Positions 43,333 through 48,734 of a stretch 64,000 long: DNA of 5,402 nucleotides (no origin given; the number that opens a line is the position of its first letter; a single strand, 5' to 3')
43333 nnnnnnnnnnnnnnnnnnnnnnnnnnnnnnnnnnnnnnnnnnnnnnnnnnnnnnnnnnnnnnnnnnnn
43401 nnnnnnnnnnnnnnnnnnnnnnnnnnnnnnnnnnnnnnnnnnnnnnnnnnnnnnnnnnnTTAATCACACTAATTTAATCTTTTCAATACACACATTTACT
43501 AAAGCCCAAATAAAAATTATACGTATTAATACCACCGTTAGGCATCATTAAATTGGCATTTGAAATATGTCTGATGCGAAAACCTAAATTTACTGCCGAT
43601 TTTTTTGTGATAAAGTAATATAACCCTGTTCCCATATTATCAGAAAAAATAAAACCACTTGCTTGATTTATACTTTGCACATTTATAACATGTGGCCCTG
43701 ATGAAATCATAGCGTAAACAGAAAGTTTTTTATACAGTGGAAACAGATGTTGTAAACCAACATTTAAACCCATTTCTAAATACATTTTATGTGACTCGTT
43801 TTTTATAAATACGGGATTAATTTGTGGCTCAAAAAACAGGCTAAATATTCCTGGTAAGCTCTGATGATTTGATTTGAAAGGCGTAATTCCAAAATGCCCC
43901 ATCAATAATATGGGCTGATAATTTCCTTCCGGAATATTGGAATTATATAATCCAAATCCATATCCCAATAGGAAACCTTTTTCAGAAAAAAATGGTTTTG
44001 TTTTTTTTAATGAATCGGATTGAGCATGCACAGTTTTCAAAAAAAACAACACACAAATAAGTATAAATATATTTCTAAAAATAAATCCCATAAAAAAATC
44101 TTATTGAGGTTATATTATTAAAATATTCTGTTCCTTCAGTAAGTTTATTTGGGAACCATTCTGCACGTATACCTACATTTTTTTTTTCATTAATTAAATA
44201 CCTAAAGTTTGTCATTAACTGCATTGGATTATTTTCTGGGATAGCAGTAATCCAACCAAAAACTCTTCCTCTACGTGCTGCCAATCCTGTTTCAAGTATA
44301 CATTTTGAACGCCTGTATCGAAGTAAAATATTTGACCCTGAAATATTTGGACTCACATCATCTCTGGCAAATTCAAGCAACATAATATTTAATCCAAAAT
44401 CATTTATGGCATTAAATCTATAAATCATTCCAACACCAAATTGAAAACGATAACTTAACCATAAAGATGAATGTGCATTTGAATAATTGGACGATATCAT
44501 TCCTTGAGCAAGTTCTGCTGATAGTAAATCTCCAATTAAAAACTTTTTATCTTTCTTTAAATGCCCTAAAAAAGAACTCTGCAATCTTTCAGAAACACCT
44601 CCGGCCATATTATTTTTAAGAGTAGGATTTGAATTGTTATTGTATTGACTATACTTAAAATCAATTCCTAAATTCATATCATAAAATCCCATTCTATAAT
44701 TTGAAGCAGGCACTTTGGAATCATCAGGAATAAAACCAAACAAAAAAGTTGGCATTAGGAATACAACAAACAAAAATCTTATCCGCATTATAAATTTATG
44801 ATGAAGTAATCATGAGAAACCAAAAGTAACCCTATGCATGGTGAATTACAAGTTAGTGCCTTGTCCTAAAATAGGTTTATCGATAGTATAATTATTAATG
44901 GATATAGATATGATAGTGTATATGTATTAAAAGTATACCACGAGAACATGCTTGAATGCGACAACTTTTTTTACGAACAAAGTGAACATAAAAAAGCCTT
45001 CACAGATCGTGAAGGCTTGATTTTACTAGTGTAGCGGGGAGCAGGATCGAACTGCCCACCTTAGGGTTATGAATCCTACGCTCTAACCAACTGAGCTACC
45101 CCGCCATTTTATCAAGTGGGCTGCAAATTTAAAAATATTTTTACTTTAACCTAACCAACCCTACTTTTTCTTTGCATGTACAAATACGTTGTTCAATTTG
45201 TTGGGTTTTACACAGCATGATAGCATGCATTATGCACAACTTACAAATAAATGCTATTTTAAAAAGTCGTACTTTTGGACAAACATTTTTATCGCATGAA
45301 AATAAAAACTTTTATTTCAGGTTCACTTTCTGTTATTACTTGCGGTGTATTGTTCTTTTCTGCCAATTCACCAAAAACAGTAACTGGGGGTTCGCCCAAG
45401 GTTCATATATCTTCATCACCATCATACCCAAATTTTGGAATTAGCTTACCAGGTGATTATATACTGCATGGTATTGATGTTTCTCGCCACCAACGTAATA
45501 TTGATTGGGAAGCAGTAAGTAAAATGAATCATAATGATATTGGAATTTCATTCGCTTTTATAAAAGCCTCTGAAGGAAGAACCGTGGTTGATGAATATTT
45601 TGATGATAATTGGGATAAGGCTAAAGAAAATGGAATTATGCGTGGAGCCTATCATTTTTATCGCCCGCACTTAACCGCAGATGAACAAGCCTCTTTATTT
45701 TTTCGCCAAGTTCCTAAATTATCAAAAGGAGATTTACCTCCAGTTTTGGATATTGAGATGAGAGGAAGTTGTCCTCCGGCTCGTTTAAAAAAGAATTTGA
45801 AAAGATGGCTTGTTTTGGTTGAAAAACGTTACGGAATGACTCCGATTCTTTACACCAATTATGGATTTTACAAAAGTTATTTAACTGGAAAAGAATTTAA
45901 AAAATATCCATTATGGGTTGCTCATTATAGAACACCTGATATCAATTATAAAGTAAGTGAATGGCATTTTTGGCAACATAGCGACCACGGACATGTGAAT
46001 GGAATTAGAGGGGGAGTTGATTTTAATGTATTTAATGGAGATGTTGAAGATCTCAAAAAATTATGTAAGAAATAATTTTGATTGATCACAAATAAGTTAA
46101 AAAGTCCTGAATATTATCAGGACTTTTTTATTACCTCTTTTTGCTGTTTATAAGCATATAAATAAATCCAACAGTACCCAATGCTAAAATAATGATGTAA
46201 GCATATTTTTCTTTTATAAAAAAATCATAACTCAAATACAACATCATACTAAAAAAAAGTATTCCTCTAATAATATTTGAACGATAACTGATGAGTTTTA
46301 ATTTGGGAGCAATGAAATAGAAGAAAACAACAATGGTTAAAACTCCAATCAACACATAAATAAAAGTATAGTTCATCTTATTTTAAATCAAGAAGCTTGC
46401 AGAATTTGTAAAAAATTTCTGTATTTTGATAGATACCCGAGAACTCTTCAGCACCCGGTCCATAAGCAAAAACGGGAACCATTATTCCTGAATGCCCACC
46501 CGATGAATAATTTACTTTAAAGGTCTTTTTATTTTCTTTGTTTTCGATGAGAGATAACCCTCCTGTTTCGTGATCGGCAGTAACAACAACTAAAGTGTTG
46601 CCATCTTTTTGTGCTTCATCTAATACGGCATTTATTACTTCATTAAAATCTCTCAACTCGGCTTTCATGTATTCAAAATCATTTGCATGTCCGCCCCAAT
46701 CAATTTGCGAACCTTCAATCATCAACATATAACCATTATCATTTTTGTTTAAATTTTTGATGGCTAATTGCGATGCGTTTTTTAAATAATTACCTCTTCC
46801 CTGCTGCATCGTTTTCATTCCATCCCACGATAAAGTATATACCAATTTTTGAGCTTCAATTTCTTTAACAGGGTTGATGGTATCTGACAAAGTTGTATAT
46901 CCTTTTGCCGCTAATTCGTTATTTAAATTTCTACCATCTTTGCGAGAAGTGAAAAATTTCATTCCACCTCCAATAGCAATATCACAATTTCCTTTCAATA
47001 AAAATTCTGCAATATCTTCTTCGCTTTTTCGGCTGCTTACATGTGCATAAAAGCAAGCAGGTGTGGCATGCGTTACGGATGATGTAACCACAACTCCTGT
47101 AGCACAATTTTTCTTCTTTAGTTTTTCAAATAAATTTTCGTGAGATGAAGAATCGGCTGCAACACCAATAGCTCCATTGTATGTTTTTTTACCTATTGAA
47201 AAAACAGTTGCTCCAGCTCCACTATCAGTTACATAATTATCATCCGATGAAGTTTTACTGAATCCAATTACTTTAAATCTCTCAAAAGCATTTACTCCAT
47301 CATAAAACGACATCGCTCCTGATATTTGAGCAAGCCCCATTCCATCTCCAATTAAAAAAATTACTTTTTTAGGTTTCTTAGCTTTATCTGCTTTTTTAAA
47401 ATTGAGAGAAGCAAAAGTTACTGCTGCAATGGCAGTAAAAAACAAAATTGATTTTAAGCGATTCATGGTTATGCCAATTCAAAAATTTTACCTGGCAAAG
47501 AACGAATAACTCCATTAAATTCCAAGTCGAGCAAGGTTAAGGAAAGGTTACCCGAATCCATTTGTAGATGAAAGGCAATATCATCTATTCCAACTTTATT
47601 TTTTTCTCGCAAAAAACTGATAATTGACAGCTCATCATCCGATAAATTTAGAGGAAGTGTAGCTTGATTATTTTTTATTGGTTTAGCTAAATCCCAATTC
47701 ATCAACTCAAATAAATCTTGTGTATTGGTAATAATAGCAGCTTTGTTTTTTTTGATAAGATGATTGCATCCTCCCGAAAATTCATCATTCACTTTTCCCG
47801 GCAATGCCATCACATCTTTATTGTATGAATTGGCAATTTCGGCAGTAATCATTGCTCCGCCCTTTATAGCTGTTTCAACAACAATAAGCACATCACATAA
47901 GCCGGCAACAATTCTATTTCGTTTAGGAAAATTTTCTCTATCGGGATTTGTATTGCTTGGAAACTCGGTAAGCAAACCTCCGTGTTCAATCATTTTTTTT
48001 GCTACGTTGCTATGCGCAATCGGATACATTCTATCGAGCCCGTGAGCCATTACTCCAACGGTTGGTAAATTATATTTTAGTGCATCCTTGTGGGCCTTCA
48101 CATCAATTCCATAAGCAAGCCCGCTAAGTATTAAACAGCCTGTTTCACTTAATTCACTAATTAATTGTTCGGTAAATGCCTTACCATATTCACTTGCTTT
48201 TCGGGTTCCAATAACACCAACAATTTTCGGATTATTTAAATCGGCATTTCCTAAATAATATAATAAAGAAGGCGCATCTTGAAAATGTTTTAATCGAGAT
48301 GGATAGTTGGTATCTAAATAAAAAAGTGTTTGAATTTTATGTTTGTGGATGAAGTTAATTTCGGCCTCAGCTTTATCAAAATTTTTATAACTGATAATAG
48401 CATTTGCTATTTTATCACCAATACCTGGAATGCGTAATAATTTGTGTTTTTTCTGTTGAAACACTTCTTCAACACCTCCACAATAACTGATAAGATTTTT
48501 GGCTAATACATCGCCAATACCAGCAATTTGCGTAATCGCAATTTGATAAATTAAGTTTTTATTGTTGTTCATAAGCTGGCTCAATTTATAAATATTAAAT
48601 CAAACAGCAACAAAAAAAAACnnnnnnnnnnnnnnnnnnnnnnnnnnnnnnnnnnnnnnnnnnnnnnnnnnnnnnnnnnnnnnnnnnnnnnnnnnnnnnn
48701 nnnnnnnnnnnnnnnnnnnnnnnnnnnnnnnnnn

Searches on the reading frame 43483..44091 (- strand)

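Call 72: search_protein_families(library=pfam, proteins=[window:43483-44091:-], max_evalue=0.0001)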
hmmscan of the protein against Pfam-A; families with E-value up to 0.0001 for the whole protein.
window:43483-44091:- (202 aa): 1 family
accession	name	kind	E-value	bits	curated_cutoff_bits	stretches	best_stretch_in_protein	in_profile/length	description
PF09411.16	PagL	-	5.8e-14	52.8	23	1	115-197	51-135/136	Lipid A 3-O-deacylase (PagL)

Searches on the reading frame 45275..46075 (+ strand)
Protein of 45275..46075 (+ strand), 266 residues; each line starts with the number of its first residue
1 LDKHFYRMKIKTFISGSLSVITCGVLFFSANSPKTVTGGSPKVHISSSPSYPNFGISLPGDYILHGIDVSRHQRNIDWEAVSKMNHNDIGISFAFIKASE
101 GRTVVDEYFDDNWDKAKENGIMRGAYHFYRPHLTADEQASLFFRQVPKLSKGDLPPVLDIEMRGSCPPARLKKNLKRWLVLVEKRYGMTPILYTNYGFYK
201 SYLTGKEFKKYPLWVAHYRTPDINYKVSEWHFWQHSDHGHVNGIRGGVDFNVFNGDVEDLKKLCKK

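Call 73: search_protein_families(library=pfam, proteins=[window:45275-46075:+], max_evalue=0.0001)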
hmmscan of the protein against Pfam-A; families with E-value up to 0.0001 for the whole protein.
window:45275-46075:+ (266 aa): 1 family
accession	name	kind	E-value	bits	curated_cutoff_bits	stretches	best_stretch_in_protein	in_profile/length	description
PF01183.26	Glyco_hydro_25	-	1.3e-48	166.2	27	1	67-244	1-180/180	Glycosyl hydrolases family 25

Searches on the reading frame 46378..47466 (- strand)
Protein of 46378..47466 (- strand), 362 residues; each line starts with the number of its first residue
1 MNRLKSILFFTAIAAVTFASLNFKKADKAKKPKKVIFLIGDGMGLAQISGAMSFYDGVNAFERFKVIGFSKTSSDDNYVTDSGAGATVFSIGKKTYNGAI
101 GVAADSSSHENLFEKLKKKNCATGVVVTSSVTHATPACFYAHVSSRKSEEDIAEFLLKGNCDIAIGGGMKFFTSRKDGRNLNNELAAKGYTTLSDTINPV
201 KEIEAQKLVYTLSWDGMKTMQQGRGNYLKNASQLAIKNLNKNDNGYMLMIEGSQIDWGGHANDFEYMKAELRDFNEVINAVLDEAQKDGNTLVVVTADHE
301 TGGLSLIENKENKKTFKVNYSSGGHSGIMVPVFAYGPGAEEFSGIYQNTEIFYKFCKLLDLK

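Call 73: search_protein_families(library=pfam, proteins=[window:46378-47466:-], max_evalue=0.0001)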
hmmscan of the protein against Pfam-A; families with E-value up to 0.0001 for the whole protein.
window:46378-47466:- (362 aa): 2 families
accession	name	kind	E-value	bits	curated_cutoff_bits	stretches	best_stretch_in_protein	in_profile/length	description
PF00245.25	Alk_phosphatase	-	2.1e-69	234.9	24.4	2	33-305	2-321/423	Alkaline phosphatase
PF01676.23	Metalloenzyme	-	1.5e-07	31.6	24.3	1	234-341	137-227/252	Metalloenzyme superfamily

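Call 106: search_protein_families(library=ncbifam, proteins=[window:46378-47466:-], max_evalue=0.001)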
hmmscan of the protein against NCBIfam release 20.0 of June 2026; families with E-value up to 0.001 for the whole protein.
window:46378-47466:- (362 aa): 3 families
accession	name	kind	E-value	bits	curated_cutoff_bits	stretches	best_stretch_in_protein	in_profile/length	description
NF007810.0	PRK10518.1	equivalog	2.1e-49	168.6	540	2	23-148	62-197/482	alkaline phosphatase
TIGR00306.2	apgM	subfamily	3.1e-05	23.1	320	1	217-301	260-349/403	2,3-bisphosphoglycerate-independent phosphoglycerate mutase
NF003104.0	PRK04024.1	equivalog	0.00033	19.5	489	1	220-301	272-349/412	2,3-bisphosphoglycerate-independent phosphoglycerate mutase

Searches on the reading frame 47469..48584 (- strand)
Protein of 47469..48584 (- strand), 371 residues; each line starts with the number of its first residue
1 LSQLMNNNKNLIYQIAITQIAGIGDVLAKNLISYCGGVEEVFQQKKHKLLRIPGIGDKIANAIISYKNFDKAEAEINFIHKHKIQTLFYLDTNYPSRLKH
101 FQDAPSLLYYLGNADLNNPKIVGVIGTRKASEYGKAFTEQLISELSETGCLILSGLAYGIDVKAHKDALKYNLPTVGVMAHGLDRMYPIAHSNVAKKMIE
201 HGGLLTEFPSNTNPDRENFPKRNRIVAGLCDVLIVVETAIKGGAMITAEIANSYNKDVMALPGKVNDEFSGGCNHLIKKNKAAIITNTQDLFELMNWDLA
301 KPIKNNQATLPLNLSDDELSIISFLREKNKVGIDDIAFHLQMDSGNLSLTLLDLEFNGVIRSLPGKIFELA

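Call 73: search_protein_families(library=pfam, proteins=[window:47469-48584:-], max_evalue=0.0001)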
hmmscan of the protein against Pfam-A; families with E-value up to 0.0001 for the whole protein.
window:47469-48584:- (371 aa): 4 families
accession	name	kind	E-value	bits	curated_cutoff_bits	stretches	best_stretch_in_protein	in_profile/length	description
PF02481.21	DNA_processg_A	-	1.5e-74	250.2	29.6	1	79-284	2-210/212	DNA recombination-mediator protein A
PF14520.12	HHH_5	-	5.7e-08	33.6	27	1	17-64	4-52/57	Helix-hairpin-helix domain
PF17782.7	DprA_WH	-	5.8e-08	33.1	22.9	1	310-366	6-61/61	DprA winged helix domain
PF12826.13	HHH_2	-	2.6e-06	27.9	27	1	20-68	8-56/64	Helix-hairpin-helix motif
